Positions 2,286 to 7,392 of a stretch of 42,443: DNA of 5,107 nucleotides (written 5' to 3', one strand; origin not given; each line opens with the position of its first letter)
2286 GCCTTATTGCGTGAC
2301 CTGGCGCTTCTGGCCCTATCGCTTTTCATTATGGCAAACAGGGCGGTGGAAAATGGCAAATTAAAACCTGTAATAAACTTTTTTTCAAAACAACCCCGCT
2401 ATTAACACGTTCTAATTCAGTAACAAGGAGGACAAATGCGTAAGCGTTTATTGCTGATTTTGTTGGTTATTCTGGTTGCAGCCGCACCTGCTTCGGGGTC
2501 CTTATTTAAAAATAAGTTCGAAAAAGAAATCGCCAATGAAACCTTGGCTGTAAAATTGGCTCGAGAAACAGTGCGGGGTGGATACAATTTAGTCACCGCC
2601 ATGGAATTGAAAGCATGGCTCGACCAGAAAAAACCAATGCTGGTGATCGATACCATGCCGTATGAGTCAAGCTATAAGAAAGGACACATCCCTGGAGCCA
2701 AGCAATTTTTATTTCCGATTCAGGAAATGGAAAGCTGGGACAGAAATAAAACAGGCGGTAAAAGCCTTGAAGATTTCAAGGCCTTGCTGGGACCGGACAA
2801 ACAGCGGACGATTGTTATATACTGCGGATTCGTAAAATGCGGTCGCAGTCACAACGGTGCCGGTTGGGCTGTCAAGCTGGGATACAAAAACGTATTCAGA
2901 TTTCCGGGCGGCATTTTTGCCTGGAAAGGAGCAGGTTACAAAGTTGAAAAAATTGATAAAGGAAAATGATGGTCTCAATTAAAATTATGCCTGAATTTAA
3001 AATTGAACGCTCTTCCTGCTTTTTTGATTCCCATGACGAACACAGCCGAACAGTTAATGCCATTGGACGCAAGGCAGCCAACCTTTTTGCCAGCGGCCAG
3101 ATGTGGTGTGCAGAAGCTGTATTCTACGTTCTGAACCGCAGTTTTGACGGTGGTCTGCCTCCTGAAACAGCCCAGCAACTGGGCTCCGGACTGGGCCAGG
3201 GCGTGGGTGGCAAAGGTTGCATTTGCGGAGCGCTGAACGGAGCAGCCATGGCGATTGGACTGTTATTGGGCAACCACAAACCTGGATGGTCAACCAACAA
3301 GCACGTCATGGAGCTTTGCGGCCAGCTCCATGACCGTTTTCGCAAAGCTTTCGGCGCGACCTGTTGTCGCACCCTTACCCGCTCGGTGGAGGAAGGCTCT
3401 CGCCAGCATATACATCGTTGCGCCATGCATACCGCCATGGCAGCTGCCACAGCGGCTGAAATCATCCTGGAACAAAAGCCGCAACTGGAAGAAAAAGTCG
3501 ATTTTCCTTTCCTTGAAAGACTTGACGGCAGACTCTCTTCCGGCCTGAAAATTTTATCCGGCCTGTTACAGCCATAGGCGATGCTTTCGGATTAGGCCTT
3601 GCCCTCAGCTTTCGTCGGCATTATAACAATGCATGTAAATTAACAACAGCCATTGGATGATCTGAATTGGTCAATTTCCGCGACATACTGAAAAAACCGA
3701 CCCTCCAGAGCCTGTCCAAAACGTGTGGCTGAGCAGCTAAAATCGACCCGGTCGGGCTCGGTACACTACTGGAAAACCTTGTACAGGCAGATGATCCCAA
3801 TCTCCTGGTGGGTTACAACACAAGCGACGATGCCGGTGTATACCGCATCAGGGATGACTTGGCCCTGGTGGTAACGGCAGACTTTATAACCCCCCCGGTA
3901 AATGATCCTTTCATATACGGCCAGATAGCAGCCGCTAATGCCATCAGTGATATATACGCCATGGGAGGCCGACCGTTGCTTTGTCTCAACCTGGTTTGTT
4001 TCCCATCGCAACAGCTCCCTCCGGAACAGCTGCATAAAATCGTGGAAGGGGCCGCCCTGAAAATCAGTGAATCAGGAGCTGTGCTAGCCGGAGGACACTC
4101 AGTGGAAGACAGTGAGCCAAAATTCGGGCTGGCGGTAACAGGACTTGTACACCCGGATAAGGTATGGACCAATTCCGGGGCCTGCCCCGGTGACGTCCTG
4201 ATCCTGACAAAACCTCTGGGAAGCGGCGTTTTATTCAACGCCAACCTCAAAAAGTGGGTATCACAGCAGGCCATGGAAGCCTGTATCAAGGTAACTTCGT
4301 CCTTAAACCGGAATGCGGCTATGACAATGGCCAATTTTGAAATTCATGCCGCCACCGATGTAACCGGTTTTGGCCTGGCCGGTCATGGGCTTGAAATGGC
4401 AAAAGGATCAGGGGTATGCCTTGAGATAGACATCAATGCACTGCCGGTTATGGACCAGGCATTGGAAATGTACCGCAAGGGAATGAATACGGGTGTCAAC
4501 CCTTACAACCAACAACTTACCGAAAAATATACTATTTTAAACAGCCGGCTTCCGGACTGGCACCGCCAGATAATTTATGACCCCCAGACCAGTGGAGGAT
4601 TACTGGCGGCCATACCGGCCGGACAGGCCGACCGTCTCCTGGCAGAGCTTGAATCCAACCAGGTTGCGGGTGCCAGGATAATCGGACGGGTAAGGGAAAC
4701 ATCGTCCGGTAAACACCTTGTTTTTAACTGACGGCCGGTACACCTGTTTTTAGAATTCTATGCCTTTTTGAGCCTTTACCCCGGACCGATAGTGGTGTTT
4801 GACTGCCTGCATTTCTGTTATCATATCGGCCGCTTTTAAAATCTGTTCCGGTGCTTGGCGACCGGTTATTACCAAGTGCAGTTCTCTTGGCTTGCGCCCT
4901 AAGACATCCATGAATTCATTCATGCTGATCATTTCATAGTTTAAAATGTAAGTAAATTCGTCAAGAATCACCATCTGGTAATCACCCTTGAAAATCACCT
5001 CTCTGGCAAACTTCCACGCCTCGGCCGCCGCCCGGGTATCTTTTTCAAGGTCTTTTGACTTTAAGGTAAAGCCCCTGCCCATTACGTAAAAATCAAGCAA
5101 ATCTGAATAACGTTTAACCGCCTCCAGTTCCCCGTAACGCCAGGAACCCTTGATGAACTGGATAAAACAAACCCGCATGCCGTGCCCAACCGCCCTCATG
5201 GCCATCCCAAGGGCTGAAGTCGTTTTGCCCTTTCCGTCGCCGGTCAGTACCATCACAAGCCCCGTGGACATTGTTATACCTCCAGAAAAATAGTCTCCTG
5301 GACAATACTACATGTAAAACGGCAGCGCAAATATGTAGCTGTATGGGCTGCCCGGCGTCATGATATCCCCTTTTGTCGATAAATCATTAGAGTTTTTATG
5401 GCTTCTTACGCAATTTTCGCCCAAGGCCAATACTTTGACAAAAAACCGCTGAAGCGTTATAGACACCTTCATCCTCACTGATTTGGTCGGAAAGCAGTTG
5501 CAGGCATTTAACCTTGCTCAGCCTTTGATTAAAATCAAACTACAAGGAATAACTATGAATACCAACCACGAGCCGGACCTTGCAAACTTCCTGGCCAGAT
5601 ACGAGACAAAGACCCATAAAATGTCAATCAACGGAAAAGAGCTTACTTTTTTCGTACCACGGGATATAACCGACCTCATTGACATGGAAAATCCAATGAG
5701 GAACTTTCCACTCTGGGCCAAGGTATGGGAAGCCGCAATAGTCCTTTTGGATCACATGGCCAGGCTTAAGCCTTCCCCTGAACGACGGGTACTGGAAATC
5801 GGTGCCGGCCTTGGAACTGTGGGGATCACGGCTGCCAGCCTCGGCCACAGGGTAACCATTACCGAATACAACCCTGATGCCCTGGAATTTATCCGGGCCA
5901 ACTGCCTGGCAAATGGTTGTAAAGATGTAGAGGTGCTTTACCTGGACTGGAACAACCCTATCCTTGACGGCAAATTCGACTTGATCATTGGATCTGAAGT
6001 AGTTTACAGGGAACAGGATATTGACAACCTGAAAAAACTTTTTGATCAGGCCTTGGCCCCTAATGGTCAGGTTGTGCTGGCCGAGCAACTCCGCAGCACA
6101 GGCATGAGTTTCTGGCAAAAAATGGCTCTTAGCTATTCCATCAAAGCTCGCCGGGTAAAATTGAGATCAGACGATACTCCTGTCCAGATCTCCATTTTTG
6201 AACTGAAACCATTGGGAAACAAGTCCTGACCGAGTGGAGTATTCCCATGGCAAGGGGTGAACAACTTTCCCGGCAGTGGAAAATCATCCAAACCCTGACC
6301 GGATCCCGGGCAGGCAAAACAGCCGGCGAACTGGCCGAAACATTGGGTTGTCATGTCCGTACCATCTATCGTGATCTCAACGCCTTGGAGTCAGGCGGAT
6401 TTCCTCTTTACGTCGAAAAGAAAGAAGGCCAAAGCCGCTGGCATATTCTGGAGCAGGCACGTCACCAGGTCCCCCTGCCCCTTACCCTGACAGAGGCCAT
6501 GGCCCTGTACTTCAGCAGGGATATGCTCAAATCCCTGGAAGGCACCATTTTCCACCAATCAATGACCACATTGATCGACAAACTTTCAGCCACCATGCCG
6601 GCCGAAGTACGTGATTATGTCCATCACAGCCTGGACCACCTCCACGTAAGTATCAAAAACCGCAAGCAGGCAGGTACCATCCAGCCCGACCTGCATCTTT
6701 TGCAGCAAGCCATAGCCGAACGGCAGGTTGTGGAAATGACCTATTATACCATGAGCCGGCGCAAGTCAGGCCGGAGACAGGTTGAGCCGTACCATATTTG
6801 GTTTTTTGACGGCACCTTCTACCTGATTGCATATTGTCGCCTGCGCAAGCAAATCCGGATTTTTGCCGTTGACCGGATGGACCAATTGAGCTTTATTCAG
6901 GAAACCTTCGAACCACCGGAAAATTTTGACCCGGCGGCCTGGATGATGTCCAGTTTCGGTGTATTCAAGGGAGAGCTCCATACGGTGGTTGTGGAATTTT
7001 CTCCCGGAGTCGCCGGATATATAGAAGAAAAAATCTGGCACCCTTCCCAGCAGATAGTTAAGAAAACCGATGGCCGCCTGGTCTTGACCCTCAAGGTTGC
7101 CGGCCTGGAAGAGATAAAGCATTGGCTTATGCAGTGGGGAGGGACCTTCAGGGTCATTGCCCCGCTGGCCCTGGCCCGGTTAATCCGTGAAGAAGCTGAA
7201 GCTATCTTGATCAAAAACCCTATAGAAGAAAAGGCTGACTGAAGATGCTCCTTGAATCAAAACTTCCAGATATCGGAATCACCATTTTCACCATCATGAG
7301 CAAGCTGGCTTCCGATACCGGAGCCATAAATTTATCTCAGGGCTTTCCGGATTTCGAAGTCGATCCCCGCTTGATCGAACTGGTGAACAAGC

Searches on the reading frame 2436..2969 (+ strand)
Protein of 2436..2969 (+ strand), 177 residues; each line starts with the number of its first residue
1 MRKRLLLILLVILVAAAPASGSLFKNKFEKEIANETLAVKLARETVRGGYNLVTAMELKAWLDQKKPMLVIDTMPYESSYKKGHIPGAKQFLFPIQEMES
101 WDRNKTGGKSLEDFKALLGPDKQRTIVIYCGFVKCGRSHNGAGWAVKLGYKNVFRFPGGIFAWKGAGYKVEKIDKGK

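Call 81: search_protein_families(library=pfam, proteins=[window:2436-2969:+], max_evalue=0.0001)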
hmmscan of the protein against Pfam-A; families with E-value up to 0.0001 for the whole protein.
window:2436-2969:+ (177 aa): 1 family
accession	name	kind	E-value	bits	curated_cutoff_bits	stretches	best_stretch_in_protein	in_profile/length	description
PF00581.25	Rhodanese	-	4.6e-17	62.8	22.2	1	55-165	2-101/102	Rhodanese-like domain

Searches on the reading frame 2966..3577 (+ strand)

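Call 81: search_protein_families(library=pfam, proteins=[window:2966-3577:+], max_evalue=0.0001)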
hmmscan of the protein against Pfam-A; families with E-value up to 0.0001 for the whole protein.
window:2966-3577:+ (203 aa): 1 family
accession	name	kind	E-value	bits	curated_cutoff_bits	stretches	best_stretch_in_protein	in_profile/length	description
PF09719.15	C_GCAxxG_C_C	-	7e-28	97.5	27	1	48-166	3-118/118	Putative redox-active protein (C_GCAxxG_C_C)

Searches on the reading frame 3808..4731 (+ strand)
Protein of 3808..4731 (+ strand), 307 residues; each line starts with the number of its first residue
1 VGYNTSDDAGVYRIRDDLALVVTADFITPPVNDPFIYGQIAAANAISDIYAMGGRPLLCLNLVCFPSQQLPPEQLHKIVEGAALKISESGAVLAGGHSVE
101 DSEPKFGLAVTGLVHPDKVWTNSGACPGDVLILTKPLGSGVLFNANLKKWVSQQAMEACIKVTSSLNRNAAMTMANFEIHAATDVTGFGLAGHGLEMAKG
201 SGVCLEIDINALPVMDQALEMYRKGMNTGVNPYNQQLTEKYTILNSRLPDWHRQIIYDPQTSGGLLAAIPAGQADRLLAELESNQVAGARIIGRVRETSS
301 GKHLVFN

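Call 81: search_protein_families(library=pfam, proteins=[window:3808-4731:+], max_evalue=0.0001)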
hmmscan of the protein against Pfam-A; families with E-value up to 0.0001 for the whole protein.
window:3808-4731:+ (307 aa): 2 families
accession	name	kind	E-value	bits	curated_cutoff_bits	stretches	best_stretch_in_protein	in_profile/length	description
PF00586.29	AIRS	-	4.7e-26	91.8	24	1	7-114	2-112/112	AIR synthase related protein, N-terminal domain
PF02769.27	AIRS_C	-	2.4e-20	73.7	23.1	1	127-301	2-151/156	AIR synthase related protein, C-terminal domain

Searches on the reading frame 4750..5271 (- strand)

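Call 81: search_protein_families(library=pfam, proteins=[window:4750-5271:-], max_evalue=0.0001)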
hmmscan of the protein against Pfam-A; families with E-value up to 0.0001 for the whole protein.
window:4750-5271:- (173 aa): 2 families
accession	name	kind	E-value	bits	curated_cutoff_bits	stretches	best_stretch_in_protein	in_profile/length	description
PF02572.21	CobA_CobO_BtuR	-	7e-66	222.1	25.7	1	3-173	2-172/172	ATP:corrinoid adenosyltransferase BtuR/CobO/CobP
PF01695.23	IstB_IS21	-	3.1e-05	24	24.1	0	6-38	95-127/238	IstB-like ATP binding protein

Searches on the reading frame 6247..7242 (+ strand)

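Call 14: search_protein_families(library=pfam, proteins=[window:6247-7242:+], max_evalue=0.001)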
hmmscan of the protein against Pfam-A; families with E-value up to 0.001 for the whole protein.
window:6247-7242:+ (331 aa): 5 families
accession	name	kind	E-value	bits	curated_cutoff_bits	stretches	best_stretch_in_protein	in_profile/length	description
PF13280.12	WYL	-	1.4e-21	76.7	21.8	1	149-214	3-68/70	WYL domain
PF25583.1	WCX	-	2.9e-19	69.6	23.9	1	244-321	2-76/76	WCX domain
PF08279.18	HTH_11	-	1.1e-09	38.4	25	1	9-61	1-53/55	HTH domain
PF12840.13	HTH_20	-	2.3e-06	27.9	27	1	13-52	9-47/51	Helix-turn-helix domain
PF19187.6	HTH_PafC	-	1.8e-05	25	32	1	6-114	2-114/115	PafC helix-turn-helix domain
